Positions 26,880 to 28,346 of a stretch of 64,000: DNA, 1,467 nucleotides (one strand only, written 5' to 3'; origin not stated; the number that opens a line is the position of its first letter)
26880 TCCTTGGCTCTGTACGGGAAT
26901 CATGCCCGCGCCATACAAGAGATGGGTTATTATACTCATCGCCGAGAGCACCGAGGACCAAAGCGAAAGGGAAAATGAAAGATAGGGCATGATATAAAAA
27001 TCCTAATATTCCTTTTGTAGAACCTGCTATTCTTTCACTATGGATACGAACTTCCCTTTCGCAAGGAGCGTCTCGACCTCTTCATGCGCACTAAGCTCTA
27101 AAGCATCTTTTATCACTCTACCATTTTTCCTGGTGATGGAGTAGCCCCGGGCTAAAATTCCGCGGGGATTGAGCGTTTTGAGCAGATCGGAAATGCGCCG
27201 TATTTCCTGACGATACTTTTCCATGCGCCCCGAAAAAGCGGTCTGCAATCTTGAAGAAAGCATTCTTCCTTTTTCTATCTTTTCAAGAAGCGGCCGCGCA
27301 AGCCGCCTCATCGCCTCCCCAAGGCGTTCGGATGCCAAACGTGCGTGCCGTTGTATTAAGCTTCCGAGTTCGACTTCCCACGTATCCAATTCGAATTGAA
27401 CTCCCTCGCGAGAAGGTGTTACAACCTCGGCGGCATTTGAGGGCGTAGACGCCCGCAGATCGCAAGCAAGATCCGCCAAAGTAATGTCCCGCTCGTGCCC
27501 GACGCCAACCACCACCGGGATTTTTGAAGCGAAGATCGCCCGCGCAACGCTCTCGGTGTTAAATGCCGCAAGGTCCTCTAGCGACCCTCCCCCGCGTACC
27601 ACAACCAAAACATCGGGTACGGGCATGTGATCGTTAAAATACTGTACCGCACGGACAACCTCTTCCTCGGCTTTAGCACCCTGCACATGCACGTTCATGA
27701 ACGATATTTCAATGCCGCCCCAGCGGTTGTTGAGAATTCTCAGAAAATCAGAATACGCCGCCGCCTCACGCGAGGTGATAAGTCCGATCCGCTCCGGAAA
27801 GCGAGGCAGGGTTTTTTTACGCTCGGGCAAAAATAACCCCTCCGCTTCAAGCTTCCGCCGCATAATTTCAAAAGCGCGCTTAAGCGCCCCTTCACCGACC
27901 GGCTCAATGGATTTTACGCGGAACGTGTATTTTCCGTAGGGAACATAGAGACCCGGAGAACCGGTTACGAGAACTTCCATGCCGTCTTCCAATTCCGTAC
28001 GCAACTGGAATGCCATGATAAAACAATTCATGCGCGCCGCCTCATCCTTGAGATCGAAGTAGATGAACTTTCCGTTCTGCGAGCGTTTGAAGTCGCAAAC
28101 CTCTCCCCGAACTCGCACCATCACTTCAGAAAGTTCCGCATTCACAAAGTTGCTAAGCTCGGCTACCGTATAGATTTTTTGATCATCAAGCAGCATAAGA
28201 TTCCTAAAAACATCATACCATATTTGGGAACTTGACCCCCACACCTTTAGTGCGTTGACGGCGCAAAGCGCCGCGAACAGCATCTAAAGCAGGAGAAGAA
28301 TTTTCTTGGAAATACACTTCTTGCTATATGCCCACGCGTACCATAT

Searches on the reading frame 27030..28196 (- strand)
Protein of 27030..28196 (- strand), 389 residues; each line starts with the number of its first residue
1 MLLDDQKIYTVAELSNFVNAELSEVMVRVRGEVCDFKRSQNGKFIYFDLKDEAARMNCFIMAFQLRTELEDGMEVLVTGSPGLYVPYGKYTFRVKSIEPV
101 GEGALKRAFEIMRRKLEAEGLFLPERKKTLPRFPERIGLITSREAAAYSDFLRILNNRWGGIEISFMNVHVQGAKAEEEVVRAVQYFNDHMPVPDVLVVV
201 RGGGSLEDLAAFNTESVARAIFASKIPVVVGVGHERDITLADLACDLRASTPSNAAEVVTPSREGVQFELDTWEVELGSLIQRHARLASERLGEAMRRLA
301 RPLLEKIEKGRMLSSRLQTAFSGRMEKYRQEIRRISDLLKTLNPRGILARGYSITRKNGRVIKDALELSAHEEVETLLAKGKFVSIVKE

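Call 12: find_related_loci(query=window:27030-28196:-, collection=genome_contigs, flank=4000)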
Query window:27030-28196:- (389 aa) in genome_contigs; peptide patterns used: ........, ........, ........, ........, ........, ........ (x = any residue, [..] = any of these).
249 stretches matched a pattern; 162 encode a relative of the query (tblastn E <= 1e-3); the best 80 are kept; 80 distinct loci.
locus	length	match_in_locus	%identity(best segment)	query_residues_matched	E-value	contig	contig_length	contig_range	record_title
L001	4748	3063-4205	45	8-388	1e-95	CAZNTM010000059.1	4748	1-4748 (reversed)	MAG TPA_asm: uncultured Gammaproteobacteria bacterium isolate SRP090828_co1_54 genome assembly, contig: NODE_4907_length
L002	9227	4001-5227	41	5-388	2e-92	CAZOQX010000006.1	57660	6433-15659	MAG TPA_asm: uncultured Candidatus Saccharibacteria bacterium isolate SRP200132_co1_772 genome assembly, contig: NODE_80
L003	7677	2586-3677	42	8-389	2e-91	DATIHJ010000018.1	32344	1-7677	MAG TPA_asm: Patescibacteria group bacterium isolate SMAG_U15635 k141_29414, whole genome shotgun sequence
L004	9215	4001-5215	42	8-389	6e-91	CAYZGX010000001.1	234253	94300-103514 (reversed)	MAG TPA_asm: uncultured Gammaproteobacteria bacterium isolate SRP278252_co1_182 genome assembly, contig: NODE_28_length_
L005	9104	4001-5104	43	2-388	1e-90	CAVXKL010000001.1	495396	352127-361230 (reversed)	MAG: uncultured bacterium isolate MFD09567.bin.2.17 genome assembly, contig: contig_36695, whole genome shotgun sequence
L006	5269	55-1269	42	8-389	6e-91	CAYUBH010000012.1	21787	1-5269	MAG TPA_asm: uncultured Gammaproteobacteria bacterium isolate binchicken_co346_22 genome assembly, contig: NODE_508_leng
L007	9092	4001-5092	44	29-387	6e-89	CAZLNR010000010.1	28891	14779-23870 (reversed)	MAG TPA_asm: uncultured Gammaproteobacteria bacterium isolate SRP286056_co2_342 genome assembly, contig: NODE_2259_lengt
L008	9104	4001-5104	43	2-388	6e-89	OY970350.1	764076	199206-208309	MAG: uncultured bacterium isolate MFD09567.bin.c.1 genome assembly, chromosome: 1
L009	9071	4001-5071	42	11-382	8e-89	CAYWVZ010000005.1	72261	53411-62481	MAG TPA_asm: uncultured Candidatus Saccharibacteria bacterium isolate SRP344714_co2_350 genome assembly, contig: NODE_79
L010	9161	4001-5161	42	8-389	7e-88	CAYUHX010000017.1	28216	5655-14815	MAG TPA_asm: uncultured Gammaproteobacteria bacterium isolate SRP298887_co1_139 genome assembly, contig: NODE_1378_lengt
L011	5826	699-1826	42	7-382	2e-87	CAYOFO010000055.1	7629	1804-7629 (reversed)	MAG TPA_asm: uncultured Gammaproteobacteria bacterium isolate SRP296810_co1_123 genome assembly, contig: NODE_13226_leng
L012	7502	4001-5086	40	10-389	5e-87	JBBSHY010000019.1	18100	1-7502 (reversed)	MAG: Candidatus Saccharimonadales bacterium isolate LS3_sbin.2 LS3_sbin.2_K_586661_L_18100_cov_18.0000, whole genome sho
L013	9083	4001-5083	41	11-389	3e-86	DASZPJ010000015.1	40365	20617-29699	MAG TPA_asm: Candidatus Saccharimonadales bacterium isolate SMAG_U5968 k141_508966, whole genome shotgun sequence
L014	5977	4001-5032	41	19-382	3e-86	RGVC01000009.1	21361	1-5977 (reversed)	MAG: bacterium isolate WB9_2_340 contig_100_8, whole genome shotgun sequence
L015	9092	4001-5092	39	8-389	3e-86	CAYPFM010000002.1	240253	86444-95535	MAG TPA_asm: uncultured Candidatus Saccharibacteria bacterium isolate SRP170004_co1_270 genome assembly, contig: NODE_48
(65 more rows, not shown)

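Call 14: find_related_loci(query=window:27030-28196:-, collection=metagenome_contigs, flank=4000)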
Query window:27030-28196:- (389 aa) in metagenome_contigs; peptide patterns used: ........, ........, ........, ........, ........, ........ (x = any residue, [..] = any of these).
208 stretches matched a pattern; 102 encode a relative of the query (tblastn E <= 1e-3); the best 80 are kept; 80 distinct loci.
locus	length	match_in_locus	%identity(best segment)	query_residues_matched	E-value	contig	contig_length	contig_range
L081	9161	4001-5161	45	2-388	9e-95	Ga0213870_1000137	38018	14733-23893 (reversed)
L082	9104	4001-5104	44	2-388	2e-91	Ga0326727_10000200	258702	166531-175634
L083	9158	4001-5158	43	1-382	6e-91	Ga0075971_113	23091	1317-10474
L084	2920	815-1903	41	3-383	7e-92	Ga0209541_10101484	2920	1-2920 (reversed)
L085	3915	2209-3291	41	10-388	3e-89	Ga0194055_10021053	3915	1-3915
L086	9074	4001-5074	40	6-381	4e-88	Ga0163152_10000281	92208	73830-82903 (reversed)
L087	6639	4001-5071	41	11-385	4e-87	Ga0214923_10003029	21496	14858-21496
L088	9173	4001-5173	43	3-387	6e-87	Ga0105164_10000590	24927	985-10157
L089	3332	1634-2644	43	8-362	4e-87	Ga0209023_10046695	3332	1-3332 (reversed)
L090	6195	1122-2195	40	8-381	7e-84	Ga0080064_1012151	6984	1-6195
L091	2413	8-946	43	43-374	2e-85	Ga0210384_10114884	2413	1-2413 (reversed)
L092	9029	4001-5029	40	27-389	6e-83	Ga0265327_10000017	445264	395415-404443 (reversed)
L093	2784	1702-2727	40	21-382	3e-83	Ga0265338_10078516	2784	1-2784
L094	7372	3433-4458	41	27-388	4e-81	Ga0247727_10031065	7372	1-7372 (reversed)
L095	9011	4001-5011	41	8-362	3e-79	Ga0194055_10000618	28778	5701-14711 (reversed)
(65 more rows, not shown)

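Call 16: find_homologous_proteins(query=window:27030-28196:-, max_evalue=1e-40)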
Query window:27030-28196:- (389 aa): 7821 proteins with E <= 1e-40 among 8000 candidates; the best 120 are listed.
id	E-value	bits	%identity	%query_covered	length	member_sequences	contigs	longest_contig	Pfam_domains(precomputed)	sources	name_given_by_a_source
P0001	2.5e-250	848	100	100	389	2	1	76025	PF02601.21,PF13742.13,PF01336.32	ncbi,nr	ncbi:MAG: exodeoxyribonuclease VII large subunit [bacterium]|nr:exodeoxyribonuclease VII large subun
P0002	9.8e-153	527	62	99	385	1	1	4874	PF02601.21,PF13742.13,PF01336.32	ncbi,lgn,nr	ncbi:MAG: exodeoxyribonuclease VII large subunit [bacterium]|nr:exodeoxyribonuclease VII large subun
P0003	2.4e-151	522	62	100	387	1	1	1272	PF02601.21,PF13742.13,PF01336.32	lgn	-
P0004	1.7e-148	513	62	100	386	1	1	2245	PF02601.21,PF13742.13,PF01336.32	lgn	-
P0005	5.4e-148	511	63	100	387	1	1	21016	PF02601.21,PF13742.13,PF01336.32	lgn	-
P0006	5.6e-147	508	61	98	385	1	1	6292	PF02601.21,PF13742.13,PF01336.32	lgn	-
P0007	1.2e-145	504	61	99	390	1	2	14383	PF02601.21,PF13742.13,PF01336.32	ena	-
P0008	1.2e-145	504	61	99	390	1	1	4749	PF02601.21,PF13742.13,PF01336.32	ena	-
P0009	1.7e-145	503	61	99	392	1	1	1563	PF02601.21,PF13742.13,PF01336.32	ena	-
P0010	1.8e-145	503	61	99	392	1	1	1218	PF02601.21,PF13742.13,PF01336.32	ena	-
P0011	2.4e-144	499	60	100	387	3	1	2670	PF02601.21,PF13742.13,PF01336.32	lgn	-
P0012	7.6e-144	498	61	99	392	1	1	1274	PF02601.21,PF13742.13,PF01336.32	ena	-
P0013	2.4e-143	496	60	100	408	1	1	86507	PF02601.21,PF13742.13,PF01336.32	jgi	jgi:exodeoxyribonuclease VII large subunit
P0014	3.3e-111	390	48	98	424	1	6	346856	PF02601.21,PF13742.13,PF01336.32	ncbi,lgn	-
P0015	1.6e-109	385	51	99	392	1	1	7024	PF02601.21,PF13742.13,PF01336.32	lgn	-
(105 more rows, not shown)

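Call 17: find_encoding_contigs(protein=P0005, flank=5000, max_places=3)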
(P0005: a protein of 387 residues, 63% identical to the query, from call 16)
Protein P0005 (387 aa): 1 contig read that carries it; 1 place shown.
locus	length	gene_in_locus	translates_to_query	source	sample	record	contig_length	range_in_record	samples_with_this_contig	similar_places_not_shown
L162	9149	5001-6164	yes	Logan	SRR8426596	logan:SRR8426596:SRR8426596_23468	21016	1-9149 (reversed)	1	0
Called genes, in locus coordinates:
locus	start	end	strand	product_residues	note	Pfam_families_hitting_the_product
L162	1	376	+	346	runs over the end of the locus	PF25210:Kelch_FKB95 (weak), PF13964:Beta-prop_Calicin, PF24981:Beta-prop_ATRN-LZTR1 (weak), PF01344:Kelch_1, PF24681:Kelch_KLHDC2_KLHL20_DRC7, PF25210:Kelch_FKB95, PF13964:Beta-prop_Calicin, PF01344:Kelch_1, +5 more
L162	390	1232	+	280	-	PF00160:Pro_isomerase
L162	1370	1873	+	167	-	PF18931:DUF5680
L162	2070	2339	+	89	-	-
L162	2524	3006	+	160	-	PF00588:SpoU_methylase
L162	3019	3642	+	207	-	PF13483:Lactamase_B_3, PF12706:Lactamase_B_2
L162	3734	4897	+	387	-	PF01930:Cas_Cas4 (faint), PF12705:PDDEXK_1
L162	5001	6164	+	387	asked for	PF13742:tRNA_anti_2, PF01336:tRNA_anti-codon, PF02601:Exonuc_VII_L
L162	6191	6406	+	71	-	PF02609:Exonuc_VII_S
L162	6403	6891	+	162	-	PF13192:Thioredoxin_3 (faint)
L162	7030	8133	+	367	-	-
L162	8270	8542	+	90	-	PF00462:Glutaredoxin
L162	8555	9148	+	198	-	?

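Call 18: find_encoding_contigs(protein=P0013, flank=5000, max_places=3)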
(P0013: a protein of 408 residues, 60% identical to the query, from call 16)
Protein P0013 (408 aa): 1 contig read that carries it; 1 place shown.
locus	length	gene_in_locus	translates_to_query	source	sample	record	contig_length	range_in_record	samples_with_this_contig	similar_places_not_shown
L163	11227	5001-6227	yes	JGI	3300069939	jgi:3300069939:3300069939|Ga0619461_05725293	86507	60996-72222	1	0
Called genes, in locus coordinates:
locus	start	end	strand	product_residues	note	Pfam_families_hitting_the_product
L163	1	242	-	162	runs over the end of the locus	-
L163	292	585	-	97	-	PF01515:PTA_PTB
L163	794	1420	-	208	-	-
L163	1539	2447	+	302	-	PF01619:Pro_dh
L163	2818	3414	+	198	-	PF13302:Acetyltransf_3, PF13420:Acetyltransf_4, PF13523:Acetyltransf_8, PF00583:Acetyltransf_1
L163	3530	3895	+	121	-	-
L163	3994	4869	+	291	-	PF10648:Gmad2, PF10646:Germane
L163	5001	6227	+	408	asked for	PF13742:tRNA_anti_2, PF01336:tRNA_anti-codon, PF02601:Exonuc_VII_L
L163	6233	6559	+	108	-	-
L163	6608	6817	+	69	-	PF02609:Exonuc_VII_S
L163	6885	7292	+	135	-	-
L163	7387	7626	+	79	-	PF13192:Thioredoxin_3 (faint), PF00462:Glutaredoxin, PF13417:GST_N_3 (weak)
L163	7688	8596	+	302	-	PF00480:ROK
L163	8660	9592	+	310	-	PF00890:FAD_binding_2 (faint), PF01134:GIDA (faint), PF01266:DAO (faint), PF03486:HI0933_like (faint), PF07992:Pyr_redox_2, PF12831:FAD_oxidored (faint), PF13738:Pyr_redox_3, PF00070:Pyr_redox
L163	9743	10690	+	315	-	-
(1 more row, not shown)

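Call 19: find_encoding_contigs(protein=P0007, flank=5000, max_places=3)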
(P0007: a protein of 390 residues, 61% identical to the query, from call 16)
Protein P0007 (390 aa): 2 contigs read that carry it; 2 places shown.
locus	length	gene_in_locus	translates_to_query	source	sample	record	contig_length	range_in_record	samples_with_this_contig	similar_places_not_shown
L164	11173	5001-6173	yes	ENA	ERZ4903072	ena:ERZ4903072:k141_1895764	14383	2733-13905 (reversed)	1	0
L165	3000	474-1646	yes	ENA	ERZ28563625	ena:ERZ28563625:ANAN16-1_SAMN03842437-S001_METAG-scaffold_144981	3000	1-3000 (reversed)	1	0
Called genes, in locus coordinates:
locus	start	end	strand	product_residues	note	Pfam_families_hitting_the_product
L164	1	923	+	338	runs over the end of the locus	PF00268:Ribonuc_red_sm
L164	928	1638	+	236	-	PF01988:VIT1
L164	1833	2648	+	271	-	PF01370:Epimerase, PF04321:RmlD_sub_bind, PF02719:Polysacc_synt_2 (weak), PF16363:GDP_Man_Dehyd, PF07993:NAD_binding_4 (weak)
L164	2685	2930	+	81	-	-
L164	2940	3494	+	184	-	-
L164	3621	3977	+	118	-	-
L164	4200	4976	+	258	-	PF08478:POTRA_1 (weak)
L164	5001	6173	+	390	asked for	PF13742:tRNA_anti_2, PF01336:tRNA_anti-codon, PF02601:Exonuc_VII_L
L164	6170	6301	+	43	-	-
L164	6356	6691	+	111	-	-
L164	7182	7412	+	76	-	PF02609:Exonuc_VII_S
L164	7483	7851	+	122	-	-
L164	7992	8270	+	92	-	-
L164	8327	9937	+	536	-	PF06418:CTP_synth_N, PF00117:GATase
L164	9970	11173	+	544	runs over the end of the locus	-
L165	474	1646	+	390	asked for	PF13742:tRNA_anti_2, PF01336:tRNA_anti-codon, PF02601:Exonuc_VII_L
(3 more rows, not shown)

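Call 51: find_encoding_contigs(protein=P0002, flank=5000, max_places=3)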
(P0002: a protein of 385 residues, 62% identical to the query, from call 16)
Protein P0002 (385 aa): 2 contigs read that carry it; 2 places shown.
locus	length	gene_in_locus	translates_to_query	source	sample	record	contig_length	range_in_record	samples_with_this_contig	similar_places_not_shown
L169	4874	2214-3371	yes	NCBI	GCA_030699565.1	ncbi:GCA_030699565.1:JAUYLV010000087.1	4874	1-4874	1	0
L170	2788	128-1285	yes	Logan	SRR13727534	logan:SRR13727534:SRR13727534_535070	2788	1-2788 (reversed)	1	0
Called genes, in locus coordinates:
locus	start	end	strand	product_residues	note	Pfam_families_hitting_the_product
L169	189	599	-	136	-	-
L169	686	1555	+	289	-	PF10648:Gmad2, PF10646:Germane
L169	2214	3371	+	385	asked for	PF13742:tRNA_anti_2, PF01336:tRNA_anti-codon, PF02601:Exonuc_VII_L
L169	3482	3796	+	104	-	-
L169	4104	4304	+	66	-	PF02609:Exonuc_VII_S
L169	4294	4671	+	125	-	-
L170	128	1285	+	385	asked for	PF13742:tRNA_anti_2, PF01336:tRNA_anti-codon, PF02601:Exonuc_VII_L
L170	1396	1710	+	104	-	-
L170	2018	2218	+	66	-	PF02609:Exonuc_VII_S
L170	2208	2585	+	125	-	-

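Call 52: find_encoding_contigs(protein=P0006, flank=5000, max_places=3)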
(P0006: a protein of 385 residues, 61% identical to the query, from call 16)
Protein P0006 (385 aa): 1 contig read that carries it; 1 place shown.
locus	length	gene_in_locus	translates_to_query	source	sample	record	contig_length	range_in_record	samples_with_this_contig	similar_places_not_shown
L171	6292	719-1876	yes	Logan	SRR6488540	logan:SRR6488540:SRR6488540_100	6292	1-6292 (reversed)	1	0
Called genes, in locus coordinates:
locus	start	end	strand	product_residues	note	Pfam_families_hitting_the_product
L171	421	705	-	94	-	-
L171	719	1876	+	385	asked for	PF13742:tRNA_anti_2, PF01336:tRNA_anti-codon, PF02601:Exonuc_VII_L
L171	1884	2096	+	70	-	PF02609:Exonuc_VII_S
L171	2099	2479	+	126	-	-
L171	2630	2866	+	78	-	PF00462:Glutaredoxin, PF13417:GST_N_3 (weak)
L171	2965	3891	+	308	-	PF03486:HI0933_like (faint), PF07992:Pyr_redox_2, PF13738:Pyr_redox_3, PF00070:Pyr_redox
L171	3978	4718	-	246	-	PF01435:Peptidase_M48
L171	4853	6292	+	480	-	?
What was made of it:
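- In several relatives xseA has a short upstream region (calls 17-19, 52).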

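Call 75: find_encoding_contigs(protein=P0008, flank=4000, max_places=3)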
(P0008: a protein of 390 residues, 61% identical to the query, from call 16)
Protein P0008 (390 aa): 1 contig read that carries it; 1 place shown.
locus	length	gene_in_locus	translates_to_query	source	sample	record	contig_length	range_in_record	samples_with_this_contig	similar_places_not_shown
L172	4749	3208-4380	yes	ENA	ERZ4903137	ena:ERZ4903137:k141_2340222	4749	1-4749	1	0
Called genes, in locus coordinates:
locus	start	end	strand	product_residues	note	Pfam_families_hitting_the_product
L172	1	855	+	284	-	?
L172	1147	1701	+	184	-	-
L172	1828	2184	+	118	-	-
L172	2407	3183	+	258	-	PF08478:POTRA_1 (weak)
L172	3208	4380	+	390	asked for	PF13742:tRNA_anti_2, PF01336:tRNA_anti-codon, PF02601:Exonuc_VII_L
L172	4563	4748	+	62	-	?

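Call 76: find_encoding_contigs(protein=P0011, flank=4000, max_places=3)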
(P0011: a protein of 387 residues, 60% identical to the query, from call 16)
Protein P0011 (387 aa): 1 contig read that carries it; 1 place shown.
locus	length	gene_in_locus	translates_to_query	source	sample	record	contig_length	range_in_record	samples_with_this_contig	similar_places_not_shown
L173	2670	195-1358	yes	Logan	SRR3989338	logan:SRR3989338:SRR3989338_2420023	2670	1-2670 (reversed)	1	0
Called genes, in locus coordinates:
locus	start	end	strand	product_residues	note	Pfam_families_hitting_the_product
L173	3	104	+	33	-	?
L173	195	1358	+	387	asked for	PF13742:tRNA_anti_2, PF01336:tRNA_anti-codon, PF02601:Exonuc_VII_L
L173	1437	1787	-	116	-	-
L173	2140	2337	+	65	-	PF02609:Exonuc_VII_S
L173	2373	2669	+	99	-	?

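Call 77: find_encoding_contigs(protein=P0004, flank=4000, max_places=3)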
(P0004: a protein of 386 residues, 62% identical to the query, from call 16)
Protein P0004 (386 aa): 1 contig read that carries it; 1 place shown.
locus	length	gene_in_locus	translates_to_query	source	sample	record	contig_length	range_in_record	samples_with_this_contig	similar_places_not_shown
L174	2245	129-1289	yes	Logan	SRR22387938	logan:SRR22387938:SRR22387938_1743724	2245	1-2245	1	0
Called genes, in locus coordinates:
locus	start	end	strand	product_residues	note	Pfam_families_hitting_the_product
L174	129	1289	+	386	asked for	PF13742:tRNA_anti_2, PF01336:tRNA_anti-codon, PF02601:Exonuc_VII_L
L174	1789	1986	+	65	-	PF02609:Exonuc_VII_S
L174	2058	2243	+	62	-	?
